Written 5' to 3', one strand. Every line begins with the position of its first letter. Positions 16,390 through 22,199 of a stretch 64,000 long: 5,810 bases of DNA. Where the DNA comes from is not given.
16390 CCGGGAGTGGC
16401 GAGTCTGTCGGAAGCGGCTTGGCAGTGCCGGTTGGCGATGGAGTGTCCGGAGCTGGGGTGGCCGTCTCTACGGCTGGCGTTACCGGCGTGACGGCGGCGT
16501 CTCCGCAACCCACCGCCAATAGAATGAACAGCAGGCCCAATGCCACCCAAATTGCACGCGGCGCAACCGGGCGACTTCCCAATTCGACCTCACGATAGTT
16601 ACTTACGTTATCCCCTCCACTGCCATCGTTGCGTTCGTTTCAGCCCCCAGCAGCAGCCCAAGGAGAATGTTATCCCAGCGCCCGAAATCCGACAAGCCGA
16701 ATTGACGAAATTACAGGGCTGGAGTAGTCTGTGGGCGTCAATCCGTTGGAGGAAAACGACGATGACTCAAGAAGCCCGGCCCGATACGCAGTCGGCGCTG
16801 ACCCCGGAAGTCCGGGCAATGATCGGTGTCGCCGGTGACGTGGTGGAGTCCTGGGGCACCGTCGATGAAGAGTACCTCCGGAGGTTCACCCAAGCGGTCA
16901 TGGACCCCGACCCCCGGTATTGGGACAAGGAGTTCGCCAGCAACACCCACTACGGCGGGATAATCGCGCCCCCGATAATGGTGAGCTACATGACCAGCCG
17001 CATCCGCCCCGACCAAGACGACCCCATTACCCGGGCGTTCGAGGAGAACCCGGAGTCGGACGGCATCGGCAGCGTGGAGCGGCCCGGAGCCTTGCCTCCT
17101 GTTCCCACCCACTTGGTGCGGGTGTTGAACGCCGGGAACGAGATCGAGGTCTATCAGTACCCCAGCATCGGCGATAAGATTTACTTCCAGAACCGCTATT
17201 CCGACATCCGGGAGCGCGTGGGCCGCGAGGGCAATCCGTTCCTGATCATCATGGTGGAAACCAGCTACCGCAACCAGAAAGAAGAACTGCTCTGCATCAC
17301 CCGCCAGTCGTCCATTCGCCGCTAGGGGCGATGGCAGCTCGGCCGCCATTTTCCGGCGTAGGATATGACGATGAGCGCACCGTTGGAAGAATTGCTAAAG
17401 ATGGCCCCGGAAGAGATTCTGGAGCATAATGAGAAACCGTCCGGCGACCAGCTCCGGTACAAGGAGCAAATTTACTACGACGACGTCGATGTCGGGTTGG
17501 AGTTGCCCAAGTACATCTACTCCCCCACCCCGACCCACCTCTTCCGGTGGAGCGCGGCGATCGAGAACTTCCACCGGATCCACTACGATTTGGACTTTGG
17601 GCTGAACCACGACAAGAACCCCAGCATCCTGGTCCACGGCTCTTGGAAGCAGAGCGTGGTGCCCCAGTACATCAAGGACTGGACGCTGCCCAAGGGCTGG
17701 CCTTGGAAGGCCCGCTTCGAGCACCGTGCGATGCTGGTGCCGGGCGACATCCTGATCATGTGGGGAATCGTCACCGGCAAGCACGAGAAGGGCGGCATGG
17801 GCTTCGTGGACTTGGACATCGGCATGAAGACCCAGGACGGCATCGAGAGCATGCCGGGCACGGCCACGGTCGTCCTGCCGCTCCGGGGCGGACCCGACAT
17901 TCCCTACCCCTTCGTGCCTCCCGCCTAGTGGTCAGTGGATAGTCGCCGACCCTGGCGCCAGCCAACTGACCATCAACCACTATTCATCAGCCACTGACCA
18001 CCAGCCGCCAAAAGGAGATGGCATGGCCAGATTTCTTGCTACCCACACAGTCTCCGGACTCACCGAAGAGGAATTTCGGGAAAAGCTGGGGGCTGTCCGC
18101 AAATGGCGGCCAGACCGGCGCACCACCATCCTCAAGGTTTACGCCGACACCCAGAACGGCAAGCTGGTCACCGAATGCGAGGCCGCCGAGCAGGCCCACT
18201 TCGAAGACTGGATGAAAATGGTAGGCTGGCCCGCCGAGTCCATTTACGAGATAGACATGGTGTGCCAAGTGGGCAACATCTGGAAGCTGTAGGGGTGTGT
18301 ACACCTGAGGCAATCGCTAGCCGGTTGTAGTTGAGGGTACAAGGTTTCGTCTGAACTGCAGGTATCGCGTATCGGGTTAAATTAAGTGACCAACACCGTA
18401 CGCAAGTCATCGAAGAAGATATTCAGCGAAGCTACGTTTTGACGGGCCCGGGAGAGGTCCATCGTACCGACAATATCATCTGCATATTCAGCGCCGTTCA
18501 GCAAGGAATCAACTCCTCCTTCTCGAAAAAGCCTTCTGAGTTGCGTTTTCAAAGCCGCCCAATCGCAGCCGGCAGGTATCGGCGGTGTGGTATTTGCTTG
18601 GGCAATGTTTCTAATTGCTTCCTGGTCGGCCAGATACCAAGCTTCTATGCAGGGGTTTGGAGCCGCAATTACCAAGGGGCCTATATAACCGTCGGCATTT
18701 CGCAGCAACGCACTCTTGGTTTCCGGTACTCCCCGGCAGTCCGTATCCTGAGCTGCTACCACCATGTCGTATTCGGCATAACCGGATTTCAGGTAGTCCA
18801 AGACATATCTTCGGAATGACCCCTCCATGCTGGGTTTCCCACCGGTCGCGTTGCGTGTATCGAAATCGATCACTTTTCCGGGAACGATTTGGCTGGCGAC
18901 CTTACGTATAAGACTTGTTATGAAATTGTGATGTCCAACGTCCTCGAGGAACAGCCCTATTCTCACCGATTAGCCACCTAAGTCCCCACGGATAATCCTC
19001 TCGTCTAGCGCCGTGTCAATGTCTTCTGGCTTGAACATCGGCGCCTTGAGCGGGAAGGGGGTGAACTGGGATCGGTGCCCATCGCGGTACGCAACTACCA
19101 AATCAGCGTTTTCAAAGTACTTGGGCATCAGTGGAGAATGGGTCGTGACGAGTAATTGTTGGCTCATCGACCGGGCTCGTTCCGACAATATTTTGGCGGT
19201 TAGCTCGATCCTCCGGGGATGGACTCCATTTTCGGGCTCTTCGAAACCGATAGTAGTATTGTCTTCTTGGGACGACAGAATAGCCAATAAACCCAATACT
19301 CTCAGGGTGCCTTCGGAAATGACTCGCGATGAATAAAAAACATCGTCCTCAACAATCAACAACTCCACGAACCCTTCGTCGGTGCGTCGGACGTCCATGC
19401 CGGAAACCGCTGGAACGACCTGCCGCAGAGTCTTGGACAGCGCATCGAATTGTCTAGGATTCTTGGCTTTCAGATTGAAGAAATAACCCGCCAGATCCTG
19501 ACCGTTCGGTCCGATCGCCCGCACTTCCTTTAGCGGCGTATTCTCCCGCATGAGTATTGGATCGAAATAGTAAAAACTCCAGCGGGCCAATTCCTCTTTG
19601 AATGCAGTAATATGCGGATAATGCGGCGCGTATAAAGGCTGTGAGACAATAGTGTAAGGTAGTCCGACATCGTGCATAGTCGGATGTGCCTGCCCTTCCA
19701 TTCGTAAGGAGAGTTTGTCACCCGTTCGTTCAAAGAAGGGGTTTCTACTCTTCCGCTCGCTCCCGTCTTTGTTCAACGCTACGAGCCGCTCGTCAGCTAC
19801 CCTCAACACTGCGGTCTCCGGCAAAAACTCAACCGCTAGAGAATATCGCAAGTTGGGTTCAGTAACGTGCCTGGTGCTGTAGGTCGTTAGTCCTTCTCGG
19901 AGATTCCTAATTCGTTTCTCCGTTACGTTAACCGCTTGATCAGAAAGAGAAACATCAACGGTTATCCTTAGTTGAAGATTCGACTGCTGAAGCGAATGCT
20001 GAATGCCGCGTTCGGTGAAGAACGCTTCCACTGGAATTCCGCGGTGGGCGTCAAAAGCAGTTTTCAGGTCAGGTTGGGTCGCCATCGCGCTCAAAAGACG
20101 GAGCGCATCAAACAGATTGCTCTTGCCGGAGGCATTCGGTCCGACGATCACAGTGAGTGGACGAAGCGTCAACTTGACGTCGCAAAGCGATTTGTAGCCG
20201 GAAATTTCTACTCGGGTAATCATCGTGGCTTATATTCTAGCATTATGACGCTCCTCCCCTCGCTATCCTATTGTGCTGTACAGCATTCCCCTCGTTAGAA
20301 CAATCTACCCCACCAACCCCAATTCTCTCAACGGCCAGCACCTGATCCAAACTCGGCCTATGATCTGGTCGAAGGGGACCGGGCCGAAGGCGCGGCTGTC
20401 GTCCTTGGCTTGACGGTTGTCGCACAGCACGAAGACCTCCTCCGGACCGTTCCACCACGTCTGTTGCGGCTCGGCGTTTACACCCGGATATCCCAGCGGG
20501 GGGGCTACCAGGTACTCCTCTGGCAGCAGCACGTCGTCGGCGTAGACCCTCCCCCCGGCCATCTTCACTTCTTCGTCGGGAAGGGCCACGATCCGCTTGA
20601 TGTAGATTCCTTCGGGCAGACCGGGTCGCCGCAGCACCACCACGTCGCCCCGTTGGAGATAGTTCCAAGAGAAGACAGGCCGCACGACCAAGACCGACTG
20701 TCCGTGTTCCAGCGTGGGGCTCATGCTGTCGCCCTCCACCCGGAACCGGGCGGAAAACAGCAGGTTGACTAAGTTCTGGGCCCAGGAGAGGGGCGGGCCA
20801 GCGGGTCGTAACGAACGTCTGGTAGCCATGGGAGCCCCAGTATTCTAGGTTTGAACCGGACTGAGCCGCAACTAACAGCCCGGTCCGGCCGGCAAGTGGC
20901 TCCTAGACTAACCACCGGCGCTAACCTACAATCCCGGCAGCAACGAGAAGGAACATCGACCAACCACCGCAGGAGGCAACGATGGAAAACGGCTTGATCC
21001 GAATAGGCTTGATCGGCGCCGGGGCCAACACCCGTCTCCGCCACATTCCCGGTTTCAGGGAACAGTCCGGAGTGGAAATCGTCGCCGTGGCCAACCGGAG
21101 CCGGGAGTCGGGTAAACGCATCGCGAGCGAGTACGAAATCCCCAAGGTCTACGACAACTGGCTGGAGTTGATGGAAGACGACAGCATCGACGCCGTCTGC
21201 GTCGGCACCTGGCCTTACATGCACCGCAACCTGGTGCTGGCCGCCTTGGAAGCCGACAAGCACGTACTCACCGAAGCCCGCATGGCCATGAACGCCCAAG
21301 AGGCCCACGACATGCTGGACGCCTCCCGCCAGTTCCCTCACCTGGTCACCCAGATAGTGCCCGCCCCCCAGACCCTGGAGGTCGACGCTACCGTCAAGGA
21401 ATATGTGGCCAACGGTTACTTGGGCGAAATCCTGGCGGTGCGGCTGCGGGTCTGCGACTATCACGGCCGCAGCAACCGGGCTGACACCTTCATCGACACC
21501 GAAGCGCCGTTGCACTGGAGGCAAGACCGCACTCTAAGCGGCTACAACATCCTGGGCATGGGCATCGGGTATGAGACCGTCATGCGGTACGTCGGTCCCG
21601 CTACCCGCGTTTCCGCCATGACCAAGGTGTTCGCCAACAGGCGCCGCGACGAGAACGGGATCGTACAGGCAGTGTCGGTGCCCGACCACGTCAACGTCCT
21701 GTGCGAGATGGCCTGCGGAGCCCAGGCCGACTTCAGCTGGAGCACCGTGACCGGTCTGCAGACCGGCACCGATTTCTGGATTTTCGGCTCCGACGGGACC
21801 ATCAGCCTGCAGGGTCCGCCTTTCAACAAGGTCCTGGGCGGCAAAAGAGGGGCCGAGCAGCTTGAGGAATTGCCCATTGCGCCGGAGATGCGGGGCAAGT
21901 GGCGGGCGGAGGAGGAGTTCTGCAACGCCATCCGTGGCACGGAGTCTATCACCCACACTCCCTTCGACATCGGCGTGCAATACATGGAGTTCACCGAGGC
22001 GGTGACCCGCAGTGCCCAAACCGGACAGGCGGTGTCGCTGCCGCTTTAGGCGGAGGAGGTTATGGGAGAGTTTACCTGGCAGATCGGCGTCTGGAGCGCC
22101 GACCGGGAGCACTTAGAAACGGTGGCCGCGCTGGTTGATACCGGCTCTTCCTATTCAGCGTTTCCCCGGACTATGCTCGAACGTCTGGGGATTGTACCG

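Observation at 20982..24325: Duplicated operon cassette: Gfo/Idh/MocA oxidoreductase + retropepsin-like aspartic protease, twice in tandem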

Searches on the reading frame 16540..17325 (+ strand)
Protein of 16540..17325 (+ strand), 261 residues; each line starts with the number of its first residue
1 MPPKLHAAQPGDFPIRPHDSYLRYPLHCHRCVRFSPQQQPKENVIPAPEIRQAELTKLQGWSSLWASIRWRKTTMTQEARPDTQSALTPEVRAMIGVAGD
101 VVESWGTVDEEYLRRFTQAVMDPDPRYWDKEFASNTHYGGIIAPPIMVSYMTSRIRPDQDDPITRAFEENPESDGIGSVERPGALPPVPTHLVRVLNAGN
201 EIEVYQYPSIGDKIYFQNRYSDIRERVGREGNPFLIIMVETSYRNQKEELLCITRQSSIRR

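Call 59: search_protein_families(library=pfam, proteins=[window:16540-17325:+], max_evalue=0.001)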
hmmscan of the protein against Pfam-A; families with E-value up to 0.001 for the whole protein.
window:16540-17325:+ (261 aa): 1 family
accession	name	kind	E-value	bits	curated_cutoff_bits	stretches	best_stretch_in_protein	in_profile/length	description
PF13452.11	FAS1_DH_region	-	2.2e-15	57.4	22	1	107-252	13-130/132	FAS1-like, dehydratase domain region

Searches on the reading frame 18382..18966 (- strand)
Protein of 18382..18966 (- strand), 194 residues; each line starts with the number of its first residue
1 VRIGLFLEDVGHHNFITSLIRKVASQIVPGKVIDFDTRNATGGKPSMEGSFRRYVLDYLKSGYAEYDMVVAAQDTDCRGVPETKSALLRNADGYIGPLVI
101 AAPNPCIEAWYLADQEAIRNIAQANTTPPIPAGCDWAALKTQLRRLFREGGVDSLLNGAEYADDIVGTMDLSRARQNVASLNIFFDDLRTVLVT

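Call 59: search_protein_families(library=pfam, proteins=[window:18382-18966:-], max_evalue=0.001)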
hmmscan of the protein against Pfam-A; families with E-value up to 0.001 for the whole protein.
window:18382-18966:- (194 aa): 1 family
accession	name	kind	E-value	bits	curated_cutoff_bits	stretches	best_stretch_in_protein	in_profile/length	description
PF14103.11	DUF4276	-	0.00011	22.9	30.2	1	100-188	96-191/192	Domain of unknown function (DUF4276)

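Call 66: search_protein_families(library=padloc, proteins=[window:18382-18966:-], max_evalue=0.01)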
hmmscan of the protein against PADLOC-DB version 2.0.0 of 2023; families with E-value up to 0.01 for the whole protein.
window:18382-18966:- (194 aa): 4 families
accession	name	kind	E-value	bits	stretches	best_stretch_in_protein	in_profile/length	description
PDLC04143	HEC-01A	-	0.00043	18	1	5-121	6-114/190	-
PDLC04202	HEC-01B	-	0.001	17.2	0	107-191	111-200/204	-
PDLC04191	HEC-01B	-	0.005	14.8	1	105-124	98-117/192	-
PDLC04205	HEC-01B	-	0.005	14.6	0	107-121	119-133/213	-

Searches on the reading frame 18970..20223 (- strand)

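Call 59: search_protein_families(library=pfam, proteins=[window:18970-20223:-], max_evalue=0.001)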
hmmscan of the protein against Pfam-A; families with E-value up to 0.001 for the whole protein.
window:18970-20223:- (417 aa): 6 families
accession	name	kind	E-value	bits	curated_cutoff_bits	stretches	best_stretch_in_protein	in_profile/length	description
PF13304.12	AAA_21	-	1.6e-27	97.8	27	2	252-365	190-301/304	AAA domain, putative AbiEii toxin, Type IV TA system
PF13175.12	AAA_15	-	2.9e-19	70.4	32.1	2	1-100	1-91/374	AAA ATPase domain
PF02463.25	SMC_N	-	1e-09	38.6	40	1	1-366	1-201/220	RecF/RecN/SMC N terminal domain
PF11398.14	DUF2813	-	6.1e-08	32.9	21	1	2-50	3-51/372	Protein of unknown function (DUF2813)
PF13476.12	AAA_23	-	2.7e-07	31.9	27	1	4-45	1-43/201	AAA domain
PF13555.12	AAA_29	-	0.00042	20.4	27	1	16-44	17-45/61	P-loop containing region of AAA domain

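Call 66: search_protein_families(library=padloc, proteins=[window:18970-20223:-], max_evalue=0.01)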
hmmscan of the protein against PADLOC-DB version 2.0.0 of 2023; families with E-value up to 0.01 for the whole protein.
window:18970-20223:- (417 aa): 109 families (the best 25 are shown)
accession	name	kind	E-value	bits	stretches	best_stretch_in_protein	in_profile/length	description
PDLC04184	HEC-01A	-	3.2e-66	222.3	1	1-373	1-397/464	-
PDLC04178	HEC-01A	-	2e-46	156.8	1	2-376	9-342/399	-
PDLC04182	HEC-01A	-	2.2e-42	143.5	1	2-381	4-365/406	-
PDLC04175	HEC-01A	-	2.1e-41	140.2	2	208-388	147-333/363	-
PDLC04389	PDC-M07A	-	4.2e-35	119.6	2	219-389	203-398/443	-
PDLC04392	PDC-M07A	-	1.1e-34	118.2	1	1-384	1-371/432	-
PDLC04183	HEC-01A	-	1.3e-34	117.9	2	205-386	183-367/402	-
PDLC04177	HEC-01A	-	3.2e-34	116.6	2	121-388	91-363/393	-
PDLC04541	PDC-M25A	-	2.5e-33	113.7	1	1-372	1-315/380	-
PDLC04393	PDC-M07A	-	7.1e-33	112.2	1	1-382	1-371/435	-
PDLC04391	PDC-M07A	-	1.6e-31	107.7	1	1-388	1-375/412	-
PDLC04176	HEC-01A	-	1e-30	105.4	1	2-377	3-331/371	-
PDLC02980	AriA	-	9e-28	96.1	2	269-365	220-301/304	-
PDLC04180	HEC-01A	-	9e-28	95.5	2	211-364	159-318/382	-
PDLC04135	mad3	-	3.8e-24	83.9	1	1-383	1-343/374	mads_3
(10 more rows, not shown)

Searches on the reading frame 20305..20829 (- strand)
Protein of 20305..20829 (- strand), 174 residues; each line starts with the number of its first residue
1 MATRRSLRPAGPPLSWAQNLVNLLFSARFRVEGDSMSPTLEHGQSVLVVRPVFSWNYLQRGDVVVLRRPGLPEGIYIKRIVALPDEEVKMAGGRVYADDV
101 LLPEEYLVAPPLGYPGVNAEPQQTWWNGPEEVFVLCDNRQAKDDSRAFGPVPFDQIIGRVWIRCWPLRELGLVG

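Call 59: search_protein_families(library=pfam, proteins=[window:20305-20829:-], max_evalue=0.001)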
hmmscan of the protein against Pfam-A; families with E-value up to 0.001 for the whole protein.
window:20305-20829:- (174 aa): 2 families
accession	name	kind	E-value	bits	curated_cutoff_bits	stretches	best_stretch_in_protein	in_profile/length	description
PF10502.14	Peptidase_S26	-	7e-28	98.1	22.9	1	22-165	19-168/168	Signal peptidase, peptidase S26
PF00717.28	Peptidase_S24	-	1.1e-05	25.5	23.3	1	29-87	38-88/116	Peptidase S24-like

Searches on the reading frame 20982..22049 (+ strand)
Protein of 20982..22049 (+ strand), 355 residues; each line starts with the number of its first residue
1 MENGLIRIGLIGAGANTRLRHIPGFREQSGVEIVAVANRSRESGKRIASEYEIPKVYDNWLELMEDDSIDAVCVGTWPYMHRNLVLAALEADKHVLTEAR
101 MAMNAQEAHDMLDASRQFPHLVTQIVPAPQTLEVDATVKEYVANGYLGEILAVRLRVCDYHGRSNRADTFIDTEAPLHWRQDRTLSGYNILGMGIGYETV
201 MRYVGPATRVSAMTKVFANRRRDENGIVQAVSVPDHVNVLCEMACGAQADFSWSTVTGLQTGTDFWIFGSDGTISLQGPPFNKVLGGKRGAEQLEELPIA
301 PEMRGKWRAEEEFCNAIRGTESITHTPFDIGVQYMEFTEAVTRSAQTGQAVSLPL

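Call 3: search_protein_families(library=pfam, proteins=[window:20982-22049:+], max_evalue=1)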
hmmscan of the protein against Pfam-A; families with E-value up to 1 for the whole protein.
window:20982-22049:+ (355 aa): 6 families
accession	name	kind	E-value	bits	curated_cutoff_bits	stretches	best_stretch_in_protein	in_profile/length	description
PF01408.29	GFO_IDH_MocA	-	2.3e-22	80.4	24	1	6-117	1-111/120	Oxidoreductase family, NAD-binding Rossmann fold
PF22725.1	GFO_IDH_MocA_C3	-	3.9e-14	53.1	27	1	137-274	3-123/124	GFO/IDH/MocA C-terminal domain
PF03447.22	NAD_binding_3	-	0.00021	22.4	24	1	16-108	7-99/116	Homoserine dehydrogenase, NAD binding domain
PF02894.22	GFO_IDH_MocA_C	-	0.00026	21.3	22.9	1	139-353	1-218/218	Oxidoreductase family, C-terminal alpha/beta domain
PF01488.26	Shikimate_DH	-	0.038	14.5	24.3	1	7-54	14-59/138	Shikimate / quinate 5-dehydrogenase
PF22685.1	Gal80p_C-like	-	0.21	12.2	29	0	138-278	6-152/152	Gal80p, C-terminal domain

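Call 4: search_protein_families(library=ncbifam, proteins=[window:20982-22049:+], max_evalue=1)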
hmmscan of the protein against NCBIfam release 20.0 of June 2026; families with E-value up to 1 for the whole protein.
window:20982-22049:+ (355 aa): 11 families
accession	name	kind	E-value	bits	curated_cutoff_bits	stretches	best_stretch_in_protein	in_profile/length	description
NF052479.1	LevoglcsnDh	equivalog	1.1e-19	70.5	650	1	35-231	40-229/386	levoglucosan dehydrogenase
NF041392.1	XylDh_Gfo6_Halo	equivalog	5.6e-18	64.9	350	1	3-352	14-349/350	D-xylose 1-dehydrogenase Gfo6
NF052679.1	InsChiInosDhIolG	equivalog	3e-17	62.6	540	1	6-155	3-153/343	bifunctional inositol 2-dehydrogenase/D-chiro-inositol 1-dehydrogenase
NF040723.1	UDP-GlcNAcDh_Arch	equivalog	6e-16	58.8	450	1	6-163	1-155/302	UDP-N-acetylglucosamine 3-dehydrogenase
TIGR04380.1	myo_inos_iolG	equivalog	2.2e-14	53.1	355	1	6-154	2-149/330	inositol 2-dehydrogenase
NF008607.0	PRK11579.1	subfamily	9.9e-11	41.2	330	1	5-152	4-147/346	oxidoreductase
NF058561.1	BT_2158_fam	equivalog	2e-08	33.3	750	1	28-153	54-180/487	glycoside 3-dehydrogenase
NF058563.1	BT_2159_fam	equivalog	3.5e-07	29.6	650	1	6-159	1-150/350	disaccharide 3-dehydrogenase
NF007574.0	PRK10206.1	equivalog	8.5e-06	25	352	1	6-160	3-156/345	oxidoreductase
NF004976.0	PRK06349.1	subfamily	0.00059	19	205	1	26-115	33-120/430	homoserine dehydrogenase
NF000744.0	PRK00045.1-3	equivalog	0.0049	15.8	429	1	7-109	187-278/447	glutamyl-tRNA reductase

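Call 65: search_protein_families(library=phrogs, proteins=[window:20982-22049:+], max_evalue=0.01)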
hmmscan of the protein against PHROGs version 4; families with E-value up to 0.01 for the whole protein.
window:20982-22049:+ (355 aa): 0 families
